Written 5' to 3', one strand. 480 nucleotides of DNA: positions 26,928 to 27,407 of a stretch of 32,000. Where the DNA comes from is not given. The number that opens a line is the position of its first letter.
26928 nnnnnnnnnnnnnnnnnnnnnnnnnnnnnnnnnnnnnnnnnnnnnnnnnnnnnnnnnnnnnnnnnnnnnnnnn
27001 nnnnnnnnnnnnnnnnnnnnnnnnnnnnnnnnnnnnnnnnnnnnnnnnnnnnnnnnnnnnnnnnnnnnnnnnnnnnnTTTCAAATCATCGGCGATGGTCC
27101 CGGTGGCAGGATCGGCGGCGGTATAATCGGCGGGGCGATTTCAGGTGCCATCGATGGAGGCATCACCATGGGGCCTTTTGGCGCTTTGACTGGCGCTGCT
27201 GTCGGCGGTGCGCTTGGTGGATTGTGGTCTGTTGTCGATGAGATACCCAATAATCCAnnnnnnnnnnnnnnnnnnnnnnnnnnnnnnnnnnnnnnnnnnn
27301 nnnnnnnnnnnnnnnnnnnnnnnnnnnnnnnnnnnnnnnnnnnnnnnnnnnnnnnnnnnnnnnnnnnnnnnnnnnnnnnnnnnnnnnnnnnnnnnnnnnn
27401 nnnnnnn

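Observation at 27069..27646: RHS tip CT2: glycine-zipper segment plus Gly/Ser low-complexity tail, followed by a frameshifted CxxC-TM-TM-CxxC mini-protein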

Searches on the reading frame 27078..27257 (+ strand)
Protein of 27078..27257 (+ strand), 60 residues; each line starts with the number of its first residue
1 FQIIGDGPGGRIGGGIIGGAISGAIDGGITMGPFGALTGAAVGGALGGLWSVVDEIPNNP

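Call 34: search_protein_families(library=pfam, proteins=[window:27078-27257:+], max_evalue=10)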
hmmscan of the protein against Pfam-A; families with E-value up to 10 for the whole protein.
seq(60 aa): 8 families
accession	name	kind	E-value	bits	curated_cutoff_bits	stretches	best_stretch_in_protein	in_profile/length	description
PF05433.20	Rick_17kDa_Anti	-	0.036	14.4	24.2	2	35-50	2-17/43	Glycine zipper 2TM domain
PF13488.11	Gly-zipper_Omp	-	0.07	13.5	25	1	15-50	2-38/46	Glycine zipper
PF13441.11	Gly-zipper_YMGG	-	0.28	11.4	28.9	1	14-50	5-42/45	YMGG-like Gly-zipper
PF10439.15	Bacteriocin_IIc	-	0.31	11.5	27.1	1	9-47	17-56/59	Bacteriocin class II with double-glycine leader peptide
PF06897.17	DUF1269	-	1.4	9.7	26.9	1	17-49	2-35/100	Protein of unknown function (DUF1269)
PF20721.2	C19orf12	-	2.1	8.6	30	1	15-55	46-83/163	C19orf12-like protein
PF11981.13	DUF3482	-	4.1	7.1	29.2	1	11-54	150-192/293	Domain of unknown function (DUF3482)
PF05818.17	TraT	-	8.5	6.5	31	1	6-49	86-129/214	Enterobacterial TraT complement resistance protein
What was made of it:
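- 27102..27236 (+): Glycine-zipper domain. Helix 1 is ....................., the hinge is MGP, and helix 2 is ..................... Glycine-zipper Pfam hits are sub-threshold (call 34).
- On Glycine-zipper membrane peptides (Pfam PF05433 / PF13488 / PF13441): Best scores are 14.4 bits against 24.2 (PF05433), 13.5 against 25 (PF13488) and 11.4 against 28.9 (PF13441) (call 34).
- Closest known: Pfam glycine-zipper families. Same: The weak matches cover the whole zipper (call 34).
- Glycine-zipper Pfam models match only below threshold (best E=0.036, 14 bits against a 24-bit cut-off, call 34).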

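Call 35: search_protein_families(library=ncbifam, proteins=[window:27078-27257:+], max_evalue=10)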
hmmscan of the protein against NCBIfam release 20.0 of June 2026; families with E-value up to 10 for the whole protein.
seq(60 aa): 2 families
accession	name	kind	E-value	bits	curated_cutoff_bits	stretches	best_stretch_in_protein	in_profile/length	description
NF053611.1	YiaD_Gzip_OmpA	equivalog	0.52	10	175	1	14-51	31-68/206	YiaD family glycine zipper/OmpA-like lipoprotein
NF038224.1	OmpA_like_CmpA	equivalog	2.2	7.8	300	1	18-52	43-78/233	C-OmpA-like family protein CmpA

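Call 70: find_related_loci(query=A8, collection=metagenome_contigs, flank=4000)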
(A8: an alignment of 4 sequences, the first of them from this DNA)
Query A8 (60 aa) in metagenome_contigs; peptide patterns used: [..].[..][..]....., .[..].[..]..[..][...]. (x = any residue, [..] = any of these).
204 stretches matched a pattern; 1 encode a relative of the query (tblastn E <= 1e-3); 1 distinct loci.
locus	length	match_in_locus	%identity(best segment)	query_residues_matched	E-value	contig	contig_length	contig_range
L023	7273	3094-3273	75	1-60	2e-22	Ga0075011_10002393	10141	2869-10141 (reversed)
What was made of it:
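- Tried and rejected: The metagenome scan with the zipper profile found only one further locus, again on the same scaffold (call 70).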
